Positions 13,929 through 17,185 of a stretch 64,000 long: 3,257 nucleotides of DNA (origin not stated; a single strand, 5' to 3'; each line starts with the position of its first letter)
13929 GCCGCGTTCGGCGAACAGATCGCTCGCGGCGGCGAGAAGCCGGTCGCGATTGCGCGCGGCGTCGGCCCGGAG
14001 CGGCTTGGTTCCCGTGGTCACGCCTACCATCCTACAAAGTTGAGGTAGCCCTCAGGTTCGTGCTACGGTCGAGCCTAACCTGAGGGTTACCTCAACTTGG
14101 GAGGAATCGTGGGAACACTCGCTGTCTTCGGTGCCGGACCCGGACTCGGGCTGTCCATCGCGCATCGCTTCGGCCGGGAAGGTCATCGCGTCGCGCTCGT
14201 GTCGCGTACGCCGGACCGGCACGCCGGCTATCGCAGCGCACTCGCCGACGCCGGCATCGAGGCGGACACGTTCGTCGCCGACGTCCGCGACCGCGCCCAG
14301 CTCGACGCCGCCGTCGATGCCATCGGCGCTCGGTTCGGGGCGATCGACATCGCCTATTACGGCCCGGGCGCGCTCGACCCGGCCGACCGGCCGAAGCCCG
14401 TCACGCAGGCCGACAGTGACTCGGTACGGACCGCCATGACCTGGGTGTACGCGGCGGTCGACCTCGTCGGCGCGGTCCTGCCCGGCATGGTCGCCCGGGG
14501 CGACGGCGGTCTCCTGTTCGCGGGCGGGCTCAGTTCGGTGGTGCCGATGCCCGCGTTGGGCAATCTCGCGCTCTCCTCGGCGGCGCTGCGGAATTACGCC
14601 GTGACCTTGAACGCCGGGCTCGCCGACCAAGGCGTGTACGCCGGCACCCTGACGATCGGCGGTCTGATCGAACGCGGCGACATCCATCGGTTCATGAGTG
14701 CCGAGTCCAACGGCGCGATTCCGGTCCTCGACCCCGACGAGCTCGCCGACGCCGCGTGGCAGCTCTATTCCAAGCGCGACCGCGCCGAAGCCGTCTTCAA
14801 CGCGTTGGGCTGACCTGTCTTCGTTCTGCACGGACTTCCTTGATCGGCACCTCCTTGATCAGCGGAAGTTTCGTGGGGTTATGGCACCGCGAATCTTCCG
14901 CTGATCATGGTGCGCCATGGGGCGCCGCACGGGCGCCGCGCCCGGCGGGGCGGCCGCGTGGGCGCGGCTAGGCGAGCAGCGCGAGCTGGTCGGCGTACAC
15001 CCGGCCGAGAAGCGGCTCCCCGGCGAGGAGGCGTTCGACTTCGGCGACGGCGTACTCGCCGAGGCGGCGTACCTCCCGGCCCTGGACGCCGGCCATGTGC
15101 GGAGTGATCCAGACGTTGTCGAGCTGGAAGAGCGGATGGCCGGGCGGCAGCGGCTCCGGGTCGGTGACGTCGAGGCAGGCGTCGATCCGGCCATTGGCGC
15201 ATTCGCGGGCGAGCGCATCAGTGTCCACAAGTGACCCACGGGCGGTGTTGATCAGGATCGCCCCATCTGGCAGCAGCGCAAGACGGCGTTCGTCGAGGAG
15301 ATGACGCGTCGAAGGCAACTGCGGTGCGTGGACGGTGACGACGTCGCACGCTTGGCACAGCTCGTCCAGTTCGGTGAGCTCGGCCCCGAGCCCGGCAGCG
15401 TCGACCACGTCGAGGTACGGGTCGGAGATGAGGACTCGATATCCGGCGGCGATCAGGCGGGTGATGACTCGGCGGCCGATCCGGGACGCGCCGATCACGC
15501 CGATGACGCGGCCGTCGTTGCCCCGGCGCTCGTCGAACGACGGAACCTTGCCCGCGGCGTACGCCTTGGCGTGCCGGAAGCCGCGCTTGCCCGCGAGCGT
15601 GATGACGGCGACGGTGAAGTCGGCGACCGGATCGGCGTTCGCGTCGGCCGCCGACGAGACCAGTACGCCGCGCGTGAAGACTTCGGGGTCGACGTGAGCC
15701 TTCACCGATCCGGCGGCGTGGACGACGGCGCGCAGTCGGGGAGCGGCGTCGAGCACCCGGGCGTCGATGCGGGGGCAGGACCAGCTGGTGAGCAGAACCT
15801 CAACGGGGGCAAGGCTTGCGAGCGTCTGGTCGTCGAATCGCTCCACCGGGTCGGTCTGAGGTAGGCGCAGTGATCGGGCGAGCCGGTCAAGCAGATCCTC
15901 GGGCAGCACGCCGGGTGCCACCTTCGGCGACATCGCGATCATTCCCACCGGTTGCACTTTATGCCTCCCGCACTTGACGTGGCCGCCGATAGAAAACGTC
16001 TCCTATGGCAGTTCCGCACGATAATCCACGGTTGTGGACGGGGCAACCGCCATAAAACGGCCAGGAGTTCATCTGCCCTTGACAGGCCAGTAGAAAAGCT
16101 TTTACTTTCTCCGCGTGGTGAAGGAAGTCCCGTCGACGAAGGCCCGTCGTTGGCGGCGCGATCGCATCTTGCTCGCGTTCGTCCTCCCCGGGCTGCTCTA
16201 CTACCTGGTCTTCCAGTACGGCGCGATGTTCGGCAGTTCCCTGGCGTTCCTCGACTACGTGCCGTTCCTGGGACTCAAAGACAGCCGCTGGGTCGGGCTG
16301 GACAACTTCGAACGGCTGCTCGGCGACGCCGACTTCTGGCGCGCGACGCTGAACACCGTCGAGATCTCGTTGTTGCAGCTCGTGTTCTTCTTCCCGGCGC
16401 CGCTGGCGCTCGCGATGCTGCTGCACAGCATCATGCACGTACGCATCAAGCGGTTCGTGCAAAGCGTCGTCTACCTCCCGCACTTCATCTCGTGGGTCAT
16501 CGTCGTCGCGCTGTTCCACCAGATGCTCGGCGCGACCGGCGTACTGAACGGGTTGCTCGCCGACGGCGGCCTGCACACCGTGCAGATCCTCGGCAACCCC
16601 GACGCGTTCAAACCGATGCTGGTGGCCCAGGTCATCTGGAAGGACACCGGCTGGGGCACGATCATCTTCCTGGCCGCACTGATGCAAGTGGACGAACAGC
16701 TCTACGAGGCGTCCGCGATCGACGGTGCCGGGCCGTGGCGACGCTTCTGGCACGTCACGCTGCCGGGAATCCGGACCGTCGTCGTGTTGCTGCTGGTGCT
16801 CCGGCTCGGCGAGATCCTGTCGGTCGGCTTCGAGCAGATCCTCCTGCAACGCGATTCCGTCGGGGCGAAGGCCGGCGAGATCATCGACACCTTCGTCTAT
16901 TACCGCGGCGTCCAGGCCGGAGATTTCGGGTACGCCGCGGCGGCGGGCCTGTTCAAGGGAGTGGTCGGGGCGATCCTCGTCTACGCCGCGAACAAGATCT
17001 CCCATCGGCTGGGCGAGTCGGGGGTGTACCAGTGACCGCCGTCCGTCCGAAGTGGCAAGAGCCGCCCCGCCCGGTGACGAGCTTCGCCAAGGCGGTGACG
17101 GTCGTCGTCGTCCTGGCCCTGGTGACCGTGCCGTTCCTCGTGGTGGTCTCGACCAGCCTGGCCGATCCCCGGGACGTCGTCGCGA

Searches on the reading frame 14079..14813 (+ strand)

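Call 74: search_protein_families(library=pfam, proteins=[window:14079-14813:+], max_evalue=0.00001)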
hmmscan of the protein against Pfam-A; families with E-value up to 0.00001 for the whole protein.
window:14079-14813:+ (244 aa): 3 families
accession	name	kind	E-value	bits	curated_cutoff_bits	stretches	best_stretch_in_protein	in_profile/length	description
PF00106.31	adh_short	-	4e-19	69.3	26.6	1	15-194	4-180/195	short chain dehydrogenase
PF13561.12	adh_short_C2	-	2.2e-14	54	27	1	18-186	1-166/236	Enoyl-(Acyl carrier protein) reductase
PF08659.16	KR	-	9.3e-06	26.1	22.6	0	12-90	1-83/180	KR domain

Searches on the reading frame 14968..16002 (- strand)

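Call 74: search_protein_families(library=pfam, proteins=[window:14968-16002:-], max_evalue=0.00001)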
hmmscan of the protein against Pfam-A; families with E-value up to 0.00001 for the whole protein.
window:14968-16002:- (344 aa): 2 families
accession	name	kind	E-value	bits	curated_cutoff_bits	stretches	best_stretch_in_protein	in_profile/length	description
PF02826.25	2-Hacid_dh_C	-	2.6e-45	154.4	25.1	1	141-304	11-178/178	D-isomer specific 2-hydroxyacid dehydrogenase, NAD binding domain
PF00389.36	2-Hacid_dh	-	7.9e-08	32.5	24.6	1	51-335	26-133/134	D-isomer specific 2-hydroxyacid dehydrogenase, catalytic domain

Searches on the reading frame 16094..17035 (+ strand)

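Call 74: search_protein_families(library=pfam, proteins=[window:16094-17035:+], max_evalue=0.00001)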
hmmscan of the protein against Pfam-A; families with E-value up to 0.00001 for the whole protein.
window:16094-17035:+ (313 aa): 1 family
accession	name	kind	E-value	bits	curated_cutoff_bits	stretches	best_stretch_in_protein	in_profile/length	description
PF00528.27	BPD_transp_1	-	3.5e-15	56.6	26.4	1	104-296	6-172/184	Binding-protein-dependent transport system inner membrane component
